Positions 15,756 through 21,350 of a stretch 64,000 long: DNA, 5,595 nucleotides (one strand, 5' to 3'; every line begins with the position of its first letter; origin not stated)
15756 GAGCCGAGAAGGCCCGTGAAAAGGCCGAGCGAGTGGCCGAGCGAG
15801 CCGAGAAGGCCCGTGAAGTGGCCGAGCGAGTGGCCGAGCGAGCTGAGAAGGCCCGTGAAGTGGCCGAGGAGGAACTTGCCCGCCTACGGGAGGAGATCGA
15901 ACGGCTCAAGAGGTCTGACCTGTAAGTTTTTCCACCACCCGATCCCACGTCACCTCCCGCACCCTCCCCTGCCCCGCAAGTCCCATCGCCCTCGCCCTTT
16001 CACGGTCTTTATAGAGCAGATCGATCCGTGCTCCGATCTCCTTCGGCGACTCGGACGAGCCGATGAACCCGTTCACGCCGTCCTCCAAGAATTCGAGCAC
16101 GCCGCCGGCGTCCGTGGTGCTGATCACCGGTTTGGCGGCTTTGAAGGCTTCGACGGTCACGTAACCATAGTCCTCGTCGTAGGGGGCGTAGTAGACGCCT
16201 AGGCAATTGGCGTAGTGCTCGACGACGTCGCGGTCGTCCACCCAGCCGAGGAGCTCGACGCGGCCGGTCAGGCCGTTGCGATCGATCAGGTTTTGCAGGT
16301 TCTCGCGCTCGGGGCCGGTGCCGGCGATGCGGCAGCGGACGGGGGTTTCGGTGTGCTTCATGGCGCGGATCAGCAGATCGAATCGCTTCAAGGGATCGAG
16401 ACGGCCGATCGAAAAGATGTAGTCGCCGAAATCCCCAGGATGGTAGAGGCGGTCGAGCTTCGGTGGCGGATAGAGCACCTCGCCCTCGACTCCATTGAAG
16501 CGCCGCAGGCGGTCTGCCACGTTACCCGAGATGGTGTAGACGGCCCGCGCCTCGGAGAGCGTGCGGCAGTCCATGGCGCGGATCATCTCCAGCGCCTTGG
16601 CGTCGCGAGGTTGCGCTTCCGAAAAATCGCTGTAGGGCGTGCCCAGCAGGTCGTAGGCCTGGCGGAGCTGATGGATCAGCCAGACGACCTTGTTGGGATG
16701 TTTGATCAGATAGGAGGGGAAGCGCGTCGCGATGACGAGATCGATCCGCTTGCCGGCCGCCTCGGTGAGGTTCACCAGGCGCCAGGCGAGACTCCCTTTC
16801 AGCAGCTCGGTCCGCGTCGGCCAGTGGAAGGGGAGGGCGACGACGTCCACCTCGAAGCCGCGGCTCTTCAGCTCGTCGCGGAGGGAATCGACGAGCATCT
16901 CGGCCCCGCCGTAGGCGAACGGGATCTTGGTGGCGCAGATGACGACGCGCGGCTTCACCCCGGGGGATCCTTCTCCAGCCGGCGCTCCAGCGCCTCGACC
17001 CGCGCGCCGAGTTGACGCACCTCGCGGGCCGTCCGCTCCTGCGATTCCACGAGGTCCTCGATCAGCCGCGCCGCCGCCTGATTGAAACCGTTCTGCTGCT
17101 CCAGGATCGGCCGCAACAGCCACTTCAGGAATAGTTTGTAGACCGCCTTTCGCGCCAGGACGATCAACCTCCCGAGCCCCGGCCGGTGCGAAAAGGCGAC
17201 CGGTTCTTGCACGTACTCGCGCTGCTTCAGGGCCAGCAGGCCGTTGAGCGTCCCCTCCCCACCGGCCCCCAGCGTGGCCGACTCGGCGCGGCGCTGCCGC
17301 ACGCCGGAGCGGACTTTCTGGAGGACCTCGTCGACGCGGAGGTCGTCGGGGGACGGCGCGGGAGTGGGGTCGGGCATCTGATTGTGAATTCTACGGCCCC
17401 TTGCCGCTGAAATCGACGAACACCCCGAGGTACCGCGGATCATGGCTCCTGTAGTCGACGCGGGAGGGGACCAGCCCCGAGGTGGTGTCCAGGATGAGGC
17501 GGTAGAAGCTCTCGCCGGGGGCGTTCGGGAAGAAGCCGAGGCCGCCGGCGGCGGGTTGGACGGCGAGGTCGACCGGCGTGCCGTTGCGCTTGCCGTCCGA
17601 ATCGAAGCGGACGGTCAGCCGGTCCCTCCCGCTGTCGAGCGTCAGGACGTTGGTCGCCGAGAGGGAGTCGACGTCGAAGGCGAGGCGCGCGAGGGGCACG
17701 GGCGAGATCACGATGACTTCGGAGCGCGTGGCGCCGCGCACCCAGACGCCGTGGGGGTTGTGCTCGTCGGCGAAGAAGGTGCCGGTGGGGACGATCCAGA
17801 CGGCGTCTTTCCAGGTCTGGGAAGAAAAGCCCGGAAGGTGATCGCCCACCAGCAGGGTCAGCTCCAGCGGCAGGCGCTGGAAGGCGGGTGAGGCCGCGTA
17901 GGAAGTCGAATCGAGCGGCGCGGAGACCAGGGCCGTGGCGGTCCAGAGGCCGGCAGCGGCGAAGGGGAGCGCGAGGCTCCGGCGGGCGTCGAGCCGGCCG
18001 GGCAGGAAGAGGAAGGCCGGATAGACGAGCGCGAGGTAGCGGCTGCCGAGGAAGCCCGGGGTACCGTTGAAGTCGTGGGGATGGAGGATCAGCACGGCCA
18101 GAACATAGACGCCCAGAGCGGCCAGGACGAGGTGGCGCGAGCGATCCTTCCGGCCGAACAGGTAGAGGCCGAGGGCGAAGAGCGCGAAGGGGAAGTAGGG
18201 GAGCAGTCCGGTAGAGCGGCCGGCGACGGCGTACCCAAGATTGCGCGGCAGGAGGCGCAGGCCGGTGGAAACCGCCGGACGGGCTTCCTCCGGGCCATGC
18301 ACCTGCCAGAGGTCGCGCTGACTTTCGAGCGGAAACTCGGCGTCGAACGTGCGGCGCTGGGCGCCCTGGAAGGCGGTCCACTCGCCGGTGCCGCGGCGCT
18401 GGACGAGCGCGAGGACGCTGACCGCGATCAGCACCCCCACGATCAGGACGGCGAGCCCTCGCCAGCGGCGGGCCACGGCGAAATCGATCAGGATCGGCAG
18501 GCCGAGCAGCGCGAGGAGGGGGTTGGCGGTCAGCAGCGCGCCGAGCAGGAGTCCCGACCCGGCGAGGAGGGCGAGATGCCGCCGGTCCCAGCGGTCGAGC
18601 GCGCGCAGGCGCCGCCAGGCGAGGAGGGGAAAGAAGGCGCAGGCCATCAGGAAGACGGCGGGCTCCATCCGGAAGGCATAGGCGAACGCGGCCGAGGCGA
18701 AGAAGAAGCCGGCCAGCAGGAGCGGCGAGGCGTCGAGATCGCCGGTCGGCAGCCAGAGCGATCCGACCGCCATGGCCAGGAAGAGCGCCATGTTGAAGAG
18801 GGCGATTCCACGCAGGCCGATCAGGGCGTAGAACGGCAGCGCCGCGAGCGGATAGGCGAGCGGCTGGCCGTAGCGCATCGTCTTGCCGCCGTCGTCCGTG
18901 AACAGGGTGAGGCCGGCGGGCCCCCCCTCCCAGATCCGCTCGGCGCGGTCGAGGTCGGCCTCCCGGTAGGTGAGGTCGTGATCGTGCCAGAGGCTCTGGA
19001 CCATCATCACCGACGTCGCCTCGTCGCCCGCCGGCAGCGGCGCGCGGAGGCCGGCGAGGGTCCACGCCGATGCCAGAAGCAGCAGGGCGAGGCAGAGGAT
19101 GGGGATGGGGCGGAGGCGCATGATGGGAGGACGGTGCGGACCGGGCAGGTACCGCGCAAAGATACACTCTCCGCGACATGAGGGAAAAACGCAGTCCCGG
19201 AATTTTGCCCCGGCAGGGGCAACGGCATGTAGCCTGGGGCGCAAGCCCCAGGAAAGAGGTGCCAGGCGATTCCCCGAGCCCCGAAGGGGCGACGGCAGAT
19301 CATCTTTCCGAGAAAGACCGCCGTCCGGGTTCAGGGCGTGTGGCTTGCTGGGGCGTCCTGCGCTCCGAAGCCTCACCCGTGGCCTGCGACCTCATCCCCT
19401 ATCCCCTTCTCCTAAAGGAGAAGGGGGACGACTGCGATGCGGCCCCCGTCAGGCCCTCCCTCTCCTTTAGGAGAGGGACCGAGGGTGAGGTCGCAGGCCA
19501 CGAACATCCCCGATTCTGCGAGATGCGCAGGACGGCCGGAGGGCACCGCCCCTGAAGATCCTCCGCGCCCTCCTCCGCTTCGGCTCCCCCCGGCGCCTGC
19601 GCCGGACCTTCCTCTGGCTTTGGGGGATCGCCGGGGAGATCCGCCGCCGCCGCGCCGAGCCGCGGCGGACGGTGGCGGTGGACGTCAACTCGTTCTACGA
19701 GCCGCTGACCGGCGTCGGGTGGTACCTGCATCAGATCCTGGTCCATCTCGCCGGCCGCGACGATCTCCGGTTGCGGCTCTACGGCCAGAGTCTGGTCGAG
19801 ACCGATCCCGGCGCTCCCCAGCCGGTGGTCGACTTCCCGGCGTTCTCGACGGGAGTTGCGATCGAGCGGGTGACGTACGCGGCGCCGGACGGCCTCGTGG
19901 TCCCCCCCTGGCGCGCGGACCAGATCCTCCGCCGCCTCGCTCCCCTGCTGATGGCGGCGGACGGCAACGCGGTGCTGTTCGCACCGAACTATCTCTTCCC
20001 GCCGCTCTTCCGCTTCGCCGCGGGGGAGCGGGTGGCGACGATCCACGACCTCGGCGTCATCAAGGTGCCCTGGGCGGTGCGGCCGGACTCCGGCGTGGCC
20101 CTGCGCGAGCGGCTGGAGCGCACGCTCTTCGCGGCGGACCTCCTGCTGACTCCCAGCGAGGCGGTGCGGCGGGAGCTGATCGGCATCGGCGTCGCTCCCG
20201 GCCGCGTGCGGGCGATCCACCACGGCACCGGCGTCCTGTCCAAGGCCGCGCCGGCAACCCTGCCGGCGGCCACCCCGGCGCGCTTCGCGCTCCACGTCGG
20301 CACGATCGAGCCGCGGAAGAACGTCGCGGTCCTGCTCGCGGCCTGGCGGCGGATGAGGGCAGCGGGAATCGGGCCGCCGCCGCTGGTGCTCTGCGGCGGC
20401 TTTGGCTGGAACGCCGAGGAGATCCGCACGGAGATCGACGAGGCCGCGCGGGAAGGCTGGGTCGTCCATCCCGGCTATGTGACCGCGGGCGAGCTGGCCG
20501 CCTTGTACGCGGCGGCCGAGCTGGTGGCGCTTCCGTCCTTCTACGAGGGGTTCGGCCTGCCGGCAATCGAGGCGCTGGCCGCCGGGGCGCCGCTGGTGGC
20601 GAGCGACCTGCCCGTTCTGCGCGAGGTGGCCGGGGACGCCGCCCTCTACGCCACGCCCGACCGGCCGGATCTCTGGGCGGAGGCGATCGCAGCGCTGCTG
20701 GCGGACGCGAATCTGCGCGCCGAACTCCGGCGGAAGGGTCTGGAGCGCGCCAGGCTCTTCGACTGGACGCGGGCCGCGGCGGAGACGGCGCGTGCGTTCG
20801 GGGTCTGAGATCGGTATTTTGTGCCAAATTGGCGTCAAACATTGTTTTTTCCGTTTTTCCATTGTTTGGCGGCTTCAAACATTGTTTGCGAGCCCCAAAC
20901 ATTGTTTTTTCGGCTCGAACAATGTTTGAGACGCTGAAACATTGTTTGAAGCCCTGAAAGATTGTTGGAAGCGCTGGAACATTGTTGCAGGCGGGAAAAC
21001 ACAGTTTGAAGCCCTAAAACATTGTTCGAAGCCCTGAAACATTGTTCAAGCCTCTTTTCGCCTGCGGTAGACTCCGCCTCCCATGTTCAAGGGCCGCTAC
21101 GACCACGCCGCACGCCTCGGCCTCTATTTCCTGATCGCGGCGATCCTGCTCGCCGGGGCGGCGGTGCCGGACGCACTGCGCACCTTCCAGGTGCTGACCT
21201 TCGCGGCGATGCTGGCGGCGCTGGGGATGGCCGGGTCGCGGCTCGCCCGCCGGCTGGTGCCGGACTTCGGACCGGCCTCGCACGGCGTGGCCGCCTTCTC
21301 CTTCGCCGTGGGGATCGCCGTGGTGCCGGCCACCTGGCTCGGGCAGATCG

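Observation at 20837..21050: Array of 11 near-palindromic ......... cores at an exact 20-bp period, between two glycosyltransferase genes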

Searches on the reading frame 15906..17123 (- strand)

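Call 5: search_protein_families(library=pfam, proteins=[window:15906-17123:-])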
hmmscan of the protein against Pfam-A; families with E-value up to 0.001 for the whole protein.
window:15906-17123:- (405 aa): 6 families
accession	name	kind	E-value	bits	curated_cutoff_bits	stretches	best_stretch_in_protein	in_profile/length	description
PF00534.26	Glycos_transf_1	-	7.7e-30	104.1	26.4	1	235-384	17-169/172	Glycosyl transferases group 1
PF13692.12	Glyco_trans_1_4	-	3.5e-22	79.6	27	1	235-373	3-142/142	Glycosyl transferases group 1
PF13439.12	Glyco_transf_4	-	3e-07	31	28.5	1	71-217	1-162/170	Glycosyltransferase Family 4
PF20706.3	GT4-conflict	-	0.00026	20.5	26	1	236-400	200-385/385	Family 4 Glycosyltransferase in conflict systems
PF13524.12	Glyco_trans_1_2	-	0.00031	21.2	25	1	250-400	4-142/144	Glycosyl transferase-like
PF13579.12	Glyco_trans_4_4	-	0.0004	21.2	29.7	0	82-213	32-148/158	Glycosyl transferase 4-like domain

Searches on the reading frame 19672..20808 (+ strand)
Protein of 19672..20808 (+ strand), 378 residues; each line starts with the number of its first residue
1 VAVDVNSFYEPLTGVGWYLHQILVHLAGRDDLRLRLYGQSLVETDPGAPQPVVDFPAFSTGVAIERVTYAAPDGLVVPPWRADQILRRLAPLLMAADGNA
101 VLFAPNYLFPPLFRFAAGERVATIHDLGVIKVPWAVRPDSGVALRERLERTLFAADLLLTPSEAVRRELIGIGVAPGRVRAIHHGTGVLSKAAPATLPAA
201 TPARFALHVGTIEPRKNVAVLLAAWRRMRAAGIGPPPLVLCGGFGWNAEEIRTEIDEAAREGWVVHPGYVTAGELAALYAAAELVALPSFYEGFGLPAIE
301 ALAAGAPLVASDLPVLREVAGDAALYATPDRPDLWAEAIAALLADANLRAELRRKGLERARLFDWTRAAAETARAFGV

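Call 5: search_protein_families(library=pfam, proteins=[window:19672-20808:+])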
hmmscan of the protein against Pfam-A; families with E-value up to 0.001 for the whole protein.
window:19672-20808:+ (378 aa): 6 families
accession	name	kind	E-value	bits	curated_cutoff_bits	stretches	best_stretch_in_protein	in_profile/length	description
PF00534.26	Glycos_transf_1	-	2.1e-26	92.9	26.4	1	200-356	12-169/172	Glycosyl transferases group 1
PF13692.12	Glyco_trans_1_4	-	4.7e-24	85.7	27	1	206-345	4-142/142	Glycosyl transferases group 1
PF20706.3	GT4-conflict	-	1.6e-11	44.3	26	1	193-370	188-383/385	Family 4 Glycosyltransferase in conflict systems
PF13439.12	Glyco_transf_4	-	1.2e-07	32.4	28.5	1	14-185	3-165/170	Glycosyltransferase Family 4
PF13524.12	Glyco_trans_1_2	-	2.1e-05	24.9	25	1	233-361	15-130/144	Glycosyl transferase-like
PF13579.12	Glyco_trans_4_4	-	2.7e-05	25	29.7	1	13-184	1-157/158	Glycosyl transferase 4-like domain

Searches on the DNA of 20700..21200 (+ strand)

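Call 43: search_dna_similar(query=window:20809-21082:+, collection=plasmids, mode=distant, max_evalue=0.001)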
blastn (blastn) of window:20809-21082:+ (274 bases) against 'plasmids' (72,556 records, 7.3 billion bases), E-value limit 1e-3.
No match.

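Call 44: search_dna_similar(query=window:20809-21082:+, collection=phages, mode=distant, max_evalue=0.001)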
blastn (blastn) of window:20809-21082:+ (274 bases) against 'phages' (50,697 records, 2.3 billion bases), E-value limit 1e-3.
No match.

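Call 64: search_rna_families(source=window, start=20700, end=21200, threshold=evalue, max_evalue=1)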
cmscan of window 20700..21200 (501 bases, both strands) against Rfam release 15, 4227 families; matches with E-value up to 1: 10.
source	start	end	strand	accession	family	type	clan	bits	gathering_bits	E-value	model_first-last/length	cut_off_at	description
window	20872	20952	-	RF03460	mir-561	Gene; miRNA;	-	37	90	2.4e-05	1-81/81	no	mir-561 microRNA precursor family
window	20870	20955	-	RF00780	MIR477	Gene; miRNA;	-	27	65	0.0011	1-99/99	no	MIR477 microRNA precursor family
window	20868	20959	+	RF04174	MIR4208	Gene; miRNA;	-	24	140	0.23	1-191/191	no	MIR4208 microRNA precursor family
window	20871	20953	+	RF04149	MIR447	Gene; miRNA;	-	22.8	200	0.019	70-166/236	no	MIR447 microRNA precursor family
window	20880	20925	+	RF00700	mir-375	Gene; miRNA;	-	21.4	46.7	0.021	1-67/67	no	mir-375 microRNA precursor family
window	20899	20944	+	RF03786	mir-9449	Gene; miRNA;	-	20.9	100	0.16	1-68/68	no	mir-9449 microRNA precursor family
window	20897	21007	+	RF03597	MIR6438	Gene; miRNA;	-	20.6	58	0.51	1-100/100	no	MIR6438 microRNA precursor family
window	20871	20955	+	RF03246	MIR1515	Gene; miRNA;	-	19.7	140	0.2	1-137/137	no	MIR1515 microRNA precursor family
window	20871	20953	+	RF01000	mir-580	Gene; miRNA;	-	18.5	83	0.59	1-93/93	no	mir-580 microRNA precursor family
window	20826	20998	+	RF00885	MIR821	Gene; miRNA;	-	18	249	0.47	1-275/275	no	MIR821 microRNA precursor family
